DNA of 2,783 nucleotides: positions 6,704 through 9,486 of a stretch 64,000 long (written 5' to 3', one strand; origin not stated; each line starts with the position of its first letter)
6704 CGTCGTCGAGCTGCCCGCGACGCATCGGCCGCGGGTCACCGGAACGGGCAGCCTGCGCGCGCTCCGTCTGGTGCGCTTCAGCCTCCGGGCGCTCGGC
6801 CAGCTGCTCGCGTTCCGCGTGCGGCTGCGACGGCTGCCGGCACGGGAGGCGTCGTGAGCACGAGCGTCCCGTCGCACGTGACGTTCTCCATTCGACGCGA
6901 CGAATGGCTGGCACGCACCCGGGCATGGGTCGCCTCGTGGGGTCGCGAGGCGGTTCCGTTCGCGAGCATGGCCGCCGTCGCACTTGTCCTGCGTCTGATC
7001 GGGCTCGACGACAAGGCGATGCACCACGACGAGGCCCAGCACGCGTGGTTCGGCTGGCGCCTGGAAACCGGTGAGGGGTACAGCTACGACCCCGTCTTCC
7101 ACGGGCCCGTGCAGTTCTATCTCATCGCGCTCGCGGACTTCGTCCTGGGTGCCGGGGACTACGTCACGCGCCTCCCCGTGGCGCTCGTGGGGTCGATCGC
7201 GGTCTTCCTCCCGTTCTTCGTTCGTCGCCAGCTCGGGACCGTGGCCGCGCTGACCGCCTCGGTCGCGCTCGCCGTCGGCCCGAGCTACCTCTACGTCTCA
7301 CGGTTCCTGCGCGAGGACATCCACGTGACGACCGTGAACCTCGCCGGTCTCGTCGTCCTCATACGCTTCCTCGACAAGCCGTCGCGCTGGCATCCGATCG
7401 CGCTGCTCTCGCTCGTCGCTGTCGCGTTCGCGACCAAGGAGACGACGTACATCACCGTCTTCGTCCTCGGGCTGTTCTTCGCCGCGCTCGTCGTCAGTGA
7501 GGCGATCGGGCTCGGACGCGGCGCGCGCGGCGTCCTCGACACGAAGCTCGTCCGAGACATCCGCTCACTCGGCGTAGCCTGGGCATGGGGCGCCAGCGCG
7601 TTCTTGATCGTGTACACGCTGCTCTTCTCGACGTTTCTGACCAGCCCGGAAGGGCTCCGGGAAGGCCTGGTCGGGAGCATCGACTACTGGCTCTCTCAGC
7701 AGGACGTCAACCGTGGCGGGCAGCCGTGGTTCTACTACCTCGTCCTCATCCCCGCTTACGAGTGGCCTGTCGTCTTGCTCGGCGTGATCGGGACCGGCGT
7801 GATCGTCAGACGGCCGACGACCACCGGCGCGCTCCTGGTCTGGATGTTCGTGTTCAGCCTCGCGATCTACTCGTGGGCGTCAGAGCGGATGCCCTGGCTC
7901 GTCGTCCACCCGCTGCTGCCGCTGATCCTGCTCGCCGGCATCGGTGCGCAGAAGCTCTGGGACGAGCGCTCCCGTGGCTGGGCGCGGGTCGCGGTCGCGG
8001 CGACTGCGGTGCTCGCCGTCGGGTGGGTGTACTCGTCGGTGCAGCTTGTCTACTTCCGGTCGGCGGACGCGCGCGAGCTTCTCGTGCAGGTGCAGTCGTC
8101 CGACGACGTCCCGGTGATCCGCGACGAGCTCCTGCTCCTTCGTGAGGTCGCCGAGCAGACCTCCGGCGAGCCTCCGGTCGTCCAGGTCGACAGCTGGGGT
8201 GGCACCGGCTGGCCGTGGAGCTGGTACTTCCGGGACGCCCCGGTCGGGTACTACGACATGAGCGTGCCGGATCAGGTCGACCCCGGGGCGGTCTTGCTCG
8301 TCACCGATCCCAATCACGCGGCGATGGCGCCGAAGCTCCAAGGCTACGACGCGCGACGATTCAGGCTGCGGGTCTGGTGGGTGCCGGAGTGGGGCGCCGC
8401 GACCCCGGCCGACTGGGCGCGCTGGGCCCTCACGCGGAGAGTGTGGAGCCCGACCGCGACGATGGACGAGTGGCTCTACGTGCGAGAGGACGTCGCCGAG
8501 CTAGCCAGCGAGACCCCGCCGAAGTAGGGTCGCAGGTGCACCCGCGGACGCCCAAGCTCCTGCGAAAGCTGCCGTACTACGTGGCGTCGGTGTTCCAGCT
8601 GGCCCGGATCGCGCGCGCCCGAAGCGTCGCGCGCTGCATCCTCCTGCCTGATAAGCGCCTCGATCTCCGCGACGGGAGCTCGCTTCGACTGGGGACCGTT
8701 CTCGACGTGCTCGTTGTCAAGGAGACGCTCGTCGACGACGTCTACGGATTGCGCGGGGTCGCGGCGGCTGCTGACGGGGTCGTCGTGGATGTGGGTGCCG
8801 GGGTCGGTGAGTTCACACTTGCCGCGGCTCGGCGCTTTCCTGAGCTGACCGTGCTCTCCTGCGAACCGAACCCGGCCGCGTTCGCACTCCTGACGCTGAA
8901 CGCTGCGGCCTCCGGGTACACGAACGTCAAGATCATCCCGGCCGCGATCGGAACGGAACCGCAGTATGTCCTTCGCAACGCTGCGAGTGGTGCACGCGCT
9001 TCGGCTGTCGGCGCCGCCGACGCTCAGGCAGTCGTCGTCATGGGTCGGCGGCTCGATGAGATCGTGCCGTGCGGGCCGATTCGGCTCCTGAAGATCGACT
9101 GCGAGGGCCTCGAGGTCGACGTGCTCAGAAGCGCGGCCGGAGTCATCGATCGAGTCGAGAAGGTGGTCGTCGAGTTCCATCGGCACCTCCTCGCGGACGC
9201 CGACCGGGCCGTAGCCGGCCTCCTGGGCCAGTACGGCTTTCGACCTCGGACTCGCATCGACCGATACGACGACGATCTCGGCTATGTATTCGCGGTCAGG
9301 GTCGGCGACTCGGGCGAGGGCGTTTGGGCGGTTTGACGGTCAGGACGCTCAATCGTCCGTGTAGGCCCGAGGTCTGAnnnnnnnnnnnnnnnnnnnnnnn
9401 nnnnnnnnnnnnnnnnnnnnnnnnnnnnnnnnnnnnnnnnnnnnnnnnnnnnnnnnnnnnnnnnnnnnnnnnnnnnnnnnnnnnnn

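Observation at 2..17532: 17-kb glycan-assembly island built around five GT-C-like membrane proteins, including two YYY (TIGR03662/DUF2298) proteins and one TIGR03663 protein of unknown function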

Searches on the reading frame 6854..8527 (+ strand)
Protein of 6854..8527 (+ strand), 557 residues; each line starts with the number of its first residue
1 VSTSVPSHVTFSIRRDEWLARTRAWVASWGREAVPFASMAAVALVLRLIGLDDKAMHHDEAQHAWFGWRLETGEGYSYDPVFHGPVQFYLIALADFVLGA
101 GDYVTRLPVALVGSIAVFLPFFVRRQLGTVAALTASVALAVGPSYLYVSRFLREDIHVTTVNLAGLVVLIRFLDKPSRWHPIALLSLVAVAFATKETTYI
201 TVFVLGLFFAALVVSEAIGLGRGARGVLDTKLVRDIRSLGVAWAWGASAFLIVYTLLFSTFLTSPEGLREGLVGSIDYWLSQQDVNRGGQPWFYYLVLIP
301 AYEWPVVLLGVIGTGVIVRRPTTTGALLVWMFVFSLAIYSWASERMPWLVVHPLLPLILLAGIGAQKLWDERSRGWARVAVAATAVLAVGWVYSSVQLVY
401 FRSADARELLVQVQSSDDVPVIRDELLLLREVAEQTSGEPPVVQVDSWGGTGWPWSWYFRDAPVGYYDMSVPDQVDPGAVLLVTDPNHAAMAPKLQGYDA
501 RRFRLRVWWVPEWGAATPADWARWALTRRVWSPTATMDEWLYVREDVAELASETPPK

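Call 5: search_protein_families(library=pfam, proteins=[window:6854-8527:+], max_evalue=0.01)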
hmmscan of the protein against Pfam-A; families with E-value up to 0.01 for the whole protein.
window:6854-8527:+ (557 aa): 1 family
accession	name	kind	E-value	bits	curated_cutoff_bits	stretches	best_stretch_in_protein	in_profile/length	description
PF13231.12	PMT_2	-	1.4e-10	42.1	26.1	1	83-210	2-130/160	Dolichyl-phosphate-mannose-protein mannosyltransferase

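Call 6: search_protein_families(library=ncbifam, proteins=[window:6854-8527:+], max_evalue=0.01)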
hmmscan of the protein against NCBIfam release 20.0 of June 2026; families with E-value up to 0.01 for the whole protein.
window:6854-8527:+ (557 aa): 1 family
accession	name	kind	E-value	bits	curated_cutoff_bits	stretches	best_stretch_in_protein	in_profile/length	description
TIGR03663.1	TIGR03663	subfamily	3.1e-75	253.8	126.25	1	38-462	6-430/435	flippase activity-associated protein Agl23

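Call 18: search_solved_structures(query=window:6854-8527:+, max_evalue=1)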
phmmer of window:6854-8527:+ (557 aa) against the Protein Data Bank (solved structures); distinct sequences matched with E-value up to 1: 0.

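Call 30: find_homologous_proteins(query=window:6854-8527:+, max_evalue=0.00001)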
Query window:6854-8527:+ (557 aa): 275 proteins with E <= 0.00001 among 8000 candidates; the best 120 are listed.
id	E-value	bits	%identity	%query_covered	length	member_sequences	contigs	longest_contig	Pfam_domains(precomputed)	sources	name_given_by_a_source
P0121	0.0e+0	1248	100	100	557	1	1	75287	PF13231.13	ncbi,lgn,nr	ncbi:MAG TPA: flippase activity-associated protein Agl23 [Gaiellaceae bacterium]|nr:flippase activit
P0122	0.0e+0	1093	87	99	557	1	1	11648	PF13231.13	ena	-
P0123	0.0e+0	1071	85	99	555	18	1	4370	PF13231.13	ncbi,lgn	-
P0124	0.0e+0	1061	84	99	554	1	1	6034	PF13231.13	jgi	jgi:uncharacterized protein (TIGR03663 family)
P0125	9.9e-265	898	90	82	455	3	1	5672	PF13231.13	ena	-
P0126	3.5e-254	863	69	96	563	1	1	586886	PF13231.13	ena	-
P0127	7.6e-252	855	69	99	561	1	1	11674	-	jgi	jgi:uncharacterized protein (TIGR03663 family)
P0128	7.1e-250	849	69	99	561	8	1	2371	-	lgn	-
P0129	2.3e-246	837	66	99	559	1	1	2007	PF13231.13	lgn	-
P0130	7.2e-244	829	69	96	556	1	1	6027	PF13231.13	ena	-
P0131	4.4e-243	826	66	99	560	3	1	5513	PF13231.13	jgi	jgi:uncharacterized protein (TIGR03663 family)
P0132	5.6e-242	823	68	96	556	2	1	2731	PF13231.13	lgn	-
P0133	1.2e-241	822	66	99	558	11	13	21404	PF13231.13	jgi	jgi:uncharacterized protein (TIGR03663 family)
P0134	3.1e-240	817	65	97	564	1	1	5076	PF13231.13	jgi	-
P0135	1.0e-239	815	66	94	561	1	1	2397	PF13231.13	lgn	-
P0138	2.5e-235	801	67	96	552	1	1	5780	PF13231.13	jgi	jgi:uncharacterized protein (TIGR03663 family)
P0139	2.2e-234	798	66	99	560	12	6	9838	PF13231.13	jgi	jgi:uncharacterized protein (TIGR03663 family)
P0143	1.3e-229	782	66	94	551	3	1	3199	PF13231.13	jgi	jgi:uncharacterized protein (TIGR03663 family)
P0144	5.0e-229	780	65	97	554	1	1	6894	PF13231.13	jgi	jgi:uncharacterized protein (TIGR03663 family)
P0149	7.2e-222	756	65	94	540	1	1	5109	PF13231.13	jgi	jgi:uncharacterized protein (TIGR03663 family)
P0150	1.2e-221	755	64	94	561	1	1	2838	PF13231.13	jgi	jgi:uncharacterized protein (TIGR03663 family)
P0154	1.2e-217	742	62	96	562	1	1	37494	PF13231.13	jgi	jgi:uncharacterized protein (TIGR03663 family)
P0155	2.5e-217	741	61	96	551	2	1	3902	PF13231.13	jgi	jgi:uncharacterized protein (TIGR03663 family)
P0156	5.9e-217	740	64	93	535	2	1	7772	PF13231.13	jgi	jgi:uncharacterized protein (TIGR03663 family)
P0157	1.4e-216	739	62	93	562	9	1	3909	PF13231.13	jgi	jgi:uncharacterized protein (TIGR03663 family)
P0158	9.0e-216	736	63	90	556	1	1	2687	PF13231.13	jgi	jgi:uncharacterized protein (TIGR03663 family)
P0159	2.9e-214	731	62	96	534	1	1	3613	PF13231.13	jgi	jgi:uncharacterized protein (TIGR03663 family)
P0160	5.0e-214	730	64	94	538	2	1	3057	PF13231.13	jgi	jgi:uncharacterized protein (TIGR03663 family)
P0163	8.0e-212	723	60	96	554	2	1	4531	PF13231.13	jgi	jgi:uncharacterized protein (TIGR03663 family)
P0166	2.9e-209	715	60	95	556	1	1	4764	PF13231.13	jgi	jgi:uncharacterized protein (TIGR03663 family)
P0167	8.2e-209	713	60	96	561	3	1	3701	PF13231.13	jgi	jgi:uncharacterized protein (TIGR03663 family)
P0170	4.9e-208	711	59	97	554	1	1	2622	PF13231.13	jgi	jgi:uncharacterized protein (TIGR03663 family)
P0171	8.6e-208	710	59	93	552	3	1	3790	PF13231.13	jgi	jgi:uncharacterized protein (TIGR03663 family)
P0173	5.0e-207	707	59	98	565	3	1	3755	PF13231.13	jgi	jgi:uncharacterized protein (TIGR03663 family)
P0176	1.2e-193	663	57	97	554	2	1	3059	PF13231.13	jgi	jgi:uncharacterized protein (TIGR03663 family)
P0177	1.4e-193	663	58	92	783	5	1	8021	PF00535.33,PF13231.13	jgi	jgi:uncharacterized protein (TIGR03663 family)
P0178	1.7e-191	656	57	93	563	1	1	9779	PF13231.13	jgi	jgi:uncharacterized protein (TIGR03663 family)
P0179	1.2e-190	653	57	97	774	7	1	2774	PF00535.33,PF13231.13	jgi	jgi:uncharacterized protein (TIGR03663 family)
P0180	3.3e-190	652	57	93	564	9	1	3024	PF13231.13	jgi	jgi:uncharacterized protein (TIGR03663 family)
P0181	1.5e-189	650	58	93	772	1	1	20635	PF00535.33,PF13231.13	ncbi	-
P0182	2.0e-189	649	57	96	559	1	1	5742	PF13231.13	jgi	jgi:uncharacterized protein (TIGR03663 family)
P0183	2.8e-189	649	58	93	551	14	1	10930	PF13231.13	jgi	jgi:uncharacterized protein (TIGR03663 family)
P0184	9.9e-189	647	56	95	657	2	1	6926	PF13231.13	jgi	jgi:uncharacterized protein (TIGR03663 family)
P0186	1.1e-187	643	56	95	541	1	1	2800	PF13231.13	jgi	jgi:uncharacterized protein (TIGR03663 family)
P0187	2.1e-187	642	56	95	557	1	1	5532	PF02366.25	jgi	jgi:uncharacterized protein (TIGR03663 family)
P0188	5.3e-187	641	56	94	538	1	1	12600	PF02516.21,PF13231.13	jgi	jgi:uncharacterized protein (TIGR03663 family)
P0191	6.0e-183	628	55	95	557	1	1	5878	PF13231.13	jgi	jgi:uncharacterized protein (TIGR03663 family)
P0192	2.1e-182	626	55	93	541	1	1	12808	PF13231.13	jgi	jgi:uncharacterized protein (TIGR03663 family)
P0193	2.6e-182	626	54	95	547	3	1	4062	PF13231.13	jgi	jgi:uncharacterized protein (TIGR03663 family)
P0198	3.9e-178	612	53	95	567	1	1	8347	PF13231.13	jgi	jgi:uncharacterized protein (TIGR03663 family)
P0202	3.4e-176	605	55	92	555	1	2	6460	PF13231.13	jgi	jgi:uncharacterized protein (TIGR03663 family)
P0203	4.1e-176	605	53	95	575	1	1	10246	PF13231.13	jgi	jgi:uncharacterized protein (TIGR03663 family)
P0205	2.2e-174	599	55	89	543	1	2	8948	PF13231.13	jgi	jgi:uncharacterized protein (TIGR03663 family)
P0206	3.8e-174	599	52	94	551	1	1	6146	PF13231.13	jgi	jgi:uncharacterized protein (TIGR03663 family)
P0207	7.5e-174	598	54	93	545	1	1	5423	PF13231.13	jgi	jgi:uncharacterized protein (TIGR03663 family)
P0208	1.3e-173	597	50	99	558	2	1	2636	PF13231.13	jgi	jgi:uncharacterized protein (TIGR03663 family)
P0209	7.8e-173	594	52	95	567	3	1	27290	PF13231.13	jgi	jgi:uncharacterized protein (TIGR03663 family)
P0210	3.5e-172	592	53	93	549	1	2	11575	PF13231.13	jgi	jgi:uncharacterized protein (TIGR03663 family)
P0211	1.5e-171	590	53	92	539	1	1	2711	PF13231.13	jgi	jgi:uncharacterized protein (TIGR03663 family)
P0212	1.5e-170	587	53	93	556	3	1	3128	PF13231.13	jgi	jgi:uncharacterized protein (TIGR03663 family)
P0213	1.9e-169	583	53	92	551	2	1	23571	PF13231.13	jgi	jgi:uncharacterized protein (TIGR03663 family)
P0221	3.3e-163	563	68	69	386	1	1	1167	PF13231.13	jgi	jgi:uncharacterized protein (TIGR03663 family)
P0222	6.6e-163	562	54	92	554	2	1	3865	PF13231.13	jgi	jgi:uncharacterized protein (TIGR03663 family)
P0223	6.6e-163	562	52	92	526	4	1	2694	PF13231.13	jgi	jgi:uncharacterized protein (TIGR03663 family)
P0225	5.1e-162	559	51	90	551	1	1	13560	PF13231.13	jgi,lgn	jgi:uncharacterized protein (TIGR03663 family)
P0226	5.9e-162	558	50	93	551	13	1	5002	PF13231.13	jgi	jgi:uncharacterized protein (TIGR03663 family)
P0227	6.7e-162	558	51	93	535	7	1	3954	PF13231.13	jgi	jgi:uncharacterized protein (TIGR03663 family)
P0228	1.3e-161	557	51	95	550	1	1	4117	PF13231.13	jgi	jgi:uncharacterized protein (TIGR03663 family)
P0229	3.2e-161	556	52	94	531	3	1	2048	PF02366.25,PF13231.13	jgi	jgi:uncharacterized protein (TIGR03663 family)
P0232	1.1e-160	554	50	94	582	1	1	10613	PF02366.25,PF13231.13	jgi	jgi:uncharacterized protein (TIGR03663 family)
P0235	6.4e-160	552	51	94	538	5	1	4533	PF13231.13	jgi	jgi:uncharacterized protein (TIGR03663 family)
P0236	7.8e-160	551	66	69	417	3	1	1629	-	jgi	jgi:uncharacterized protein (TIGR03663 family)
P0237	1.9e-159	550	49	94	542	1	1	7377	PF13231.13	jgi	jgi:uncharacterized protein (TIGR03663 family)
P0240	3.4e-158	546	51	93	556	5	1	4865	PF13231.13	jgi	jgi:uncharacterized protein (TIGR03663 family)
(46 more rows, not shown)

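Call 55: predict_structure(alignment_id=A2)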
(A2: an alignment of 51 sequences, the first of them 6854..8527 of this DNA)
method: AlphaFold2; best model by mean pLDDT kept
length: 557 residues; sequences in the alignment: 51
mean_pLDDT: 88.5   pTM: 0.88
mean pLDDT of the five models: 88.5, 88.3, 86.4, 86.2, 84.2
residues with pLDDT >= 90: 328; 70-90: 183; 50-70: 37; < 50: 9
segments of 3 or more residues with pLDDT < 50: 1-4, 6-10
pLDDT, mean of each block of 10 residues (from residue 1): 45 72 82 96 94 79 85 72 80 92 91 97 97 98 82 82 98 97 97 91 96 92 78 95 98 92 84 86 65 89 96 98 97 93 80 96 98 97 95 91 83 83 91 79 85 85 90 92 95 96 91 89 89 92 93 73
secondary structure, 60 per line:
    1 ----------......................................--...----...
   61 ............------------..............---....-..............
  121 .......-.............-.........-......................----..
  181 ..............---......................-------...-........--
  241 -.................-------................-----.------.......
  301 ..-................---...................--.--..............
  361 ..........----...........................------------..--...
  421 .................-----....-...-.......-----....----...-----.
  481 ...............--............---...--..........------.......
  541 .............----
elements in order: H11-48 H58-72 H85-98 H102-105 H107-127 H129-141 H143-151 H153-174 H179-194 H198-219 H231-238 H242-258 H266-281 H294-302 H304-319 H323-341 H347-370 H375-401 H418-437 E443-446 H452-458 E464-467 E480-484 H485-495 E498-509 H518-527 E534-544 H545-553

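Call 60: fold_search(model_id=the predicted structure, library=pdb)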
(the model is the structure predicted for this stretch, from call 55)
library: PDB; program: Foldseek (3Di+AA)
matches with E <= 10: 324; with E <= 0.001: 25
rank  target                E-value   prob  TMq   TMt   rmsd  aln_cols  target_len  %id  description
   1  5f15                  4.6e-08  1.00  0.57  0.58   8.2       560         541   17  Crystal Structure of ArnT from Cupriavidus metallidurans bound to Undecaprenyl phosphate (released 2016-02-17)
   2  8pn9_A                4.8e-08  1.00  0.53  0.46  12.7       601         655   12  Structure of human oligosaccharyltransferase OST-A complex bound to NGI-1 (released 2024-05-08)
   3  6ezn_F                8.8e-08  1.00  0.52  0.45  12.7       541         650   14  Cryo-EM structure of the yeast oligosaccharyltransferase (OST) complex (released 2018-01-17)
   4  5ezm                  1.5e-07  1.00  0.60  0.62   7.2       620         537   14  Crystal Structure of ArnT from Cupriavidus metallidurans in the apo state (released 2016-02-17)
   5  6s7o_A                1.9e-07  1.00  0.53  0.46  12.6       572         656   13  Cryo-EM structure of human oligosaccharyltransferase complex OST-A (released 2019-12-18)
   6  8b6l_I                2.0e-07  1.00  0.51  0.43  12.8       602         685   12  Subtomogram average of the human Sec61-TRAP-OSTA-translocon (released 2022-12-07)
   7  8age_A                2.2e-07  1.00  0.50  0.44  10.4       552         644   12  Structure of yeast oligosaccharylransferase complex with acceptor peptide bound (released 2022-12-07)
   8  7oci_F                3.1e-07  1.00  0.49  0.44  10.8       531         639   14  Cryo-EM structure of yeast Ost6p containing oligosaccharyltransferase complex (released 2022-02-16)
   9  8agb_A                6.0e-07  1.00  0.50  0.44  11.4       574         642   14  Structure of yeast oligosaccharylransferase complex with lipid-linked oligosaccharide bound (released 2022-12-07)
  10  9n9j_I                7.9e-07  1.00  0.52  0.42  13.3       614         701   12  Structure of a GRP94 folding intermediate engaged with a CCDC134- and FKBP11-bound secretory translocon (released 2025-11-19)
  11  6gxc_A                8.2e-07  1.00  0.50  0.41   8.6       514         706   13  Bacterial oligosaccharyltransferase PglB in complex with an inhibitory peptide and a reactive lipid-linked oligosaccha (released 2018-11-14)
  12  6s7t_A                1.6e-06  1.00  0.51  0.42  12.7       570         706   11  Cryo-EM structure of human oligosaccharyltransferase complex OST-B (released 2019-12-18)
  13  5ogl_A                2.5e-06  1.00  0.50  0.41   8.7       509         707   13  Structure of bacterial oligosaccharyltransferase PglB in complex with an acceptor peptide and an lipid-linked oligosac (released 2017-10-25)
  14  6c26_A                2.8e-06  1.00  0.50  0.44  12.8       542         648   14  The Cryo-EM structure of a eukaryotic oligosaccharyl transferase complex (released 2018-01-31)
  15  9s6s_A                3.9e-06  1.00  0.53  0.54   7.9       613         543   15  Ternary cryo-EM structure of human ALG9 with Dol25-PP-GlcNAc2Man6, Dol25-P-Man and Fab (released 2026-03-18)
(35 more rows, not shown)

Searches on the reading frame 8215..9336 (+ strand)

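Call 5: search_protein_families(library=pfam, proteins=[window:8215-9336:+], max_evalue=0.01)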
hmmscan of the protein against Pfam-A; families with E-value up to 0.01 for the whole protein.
window:8215-9336:+ (373 aa): 7 families
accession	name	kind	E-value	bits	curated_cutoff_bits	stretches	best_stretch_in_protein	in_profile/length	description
PF05050.19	Methyltransf_21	-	8.6e-13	49.2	22.7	1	192-343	1-172/173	Methyltransferase FkbM domain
PF05175.20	MTS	-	0.00014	22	23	1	185-242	30-87/170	Methyltransferase small domain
PF02390.23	Methyltransf_4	-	0.00014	21.8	24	1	189-243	4-58/173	Putative methyltransferase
PF02475.24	TRM5-TYW2_MTfase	-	0.00022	21.7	28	1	186-230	36-80/164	TRM5/TYW2 methyltransferase domain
PF24675.1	NpmA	-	0.00029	20.6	60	1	180-250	17-91/214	16S rRNA (adenine(1408)-N(1))-methyltransferase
PF13649.12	Methyltransf_25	-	0.00058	20.9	27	1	190-244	1-54/97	Methyltransferase domain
PF13847.12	Methyltransf_31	-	0.0047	17.1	27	1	188-250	5-68/145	Methyltransferase domain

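Call 6: search_protein_families(library=ncbifam, proteins=[window:8215-9336:+], max_evalue=0.01)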
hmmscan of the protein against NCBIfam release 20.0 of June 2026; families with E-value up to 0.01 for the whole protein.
window:8215-9336:+ (373 aa): 7 families
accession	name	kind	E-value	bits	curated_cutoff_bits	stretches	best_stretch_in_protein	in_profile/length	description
TIGR01444.1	fkbM_fam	subfamily_domain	1.6e-23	83.8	37.7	1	189-322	1-143/143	FkbM family methyltransferase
TIGR02469.1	CbiT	equivalog_domain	5.2e-10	39.7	78.3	1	186-279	19-100/124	precorrin-6Y C5,15-methyltransferase (decarboxylating) subunit CbiT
NF006138.0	PRK08287.1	equivalog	1.2e-09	38.3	210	1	190-244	35-89/189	decarboxylating cobalt-precorrin-6B (C(15))-methyltransferase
TIGR03534.1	RF_mod_PrmC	equivalog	4.6e-05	23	199.1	1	170-244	74-146/253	peptide chain release factor N(5)-glutamine methyltransferase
NF005640.0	PRK07402.1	equivalog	0.0006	19.4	219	1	185-243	42-100/200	precorrin-6Y C5,15-methyltransferase subunit CbiT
TIGR02716.1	C20_methyl_CrtF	equivalog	0.00065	18.8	276.1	1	190-246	153-207/306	bacteriochlorophyllide d C-20 methyltransferase BchU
TIGR00091.1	TIGR00091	equivalog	0.0018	17.7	112.65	1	187-247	17-77/194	tRNA (guanosine(46)-N7)-methyltransferase TrmB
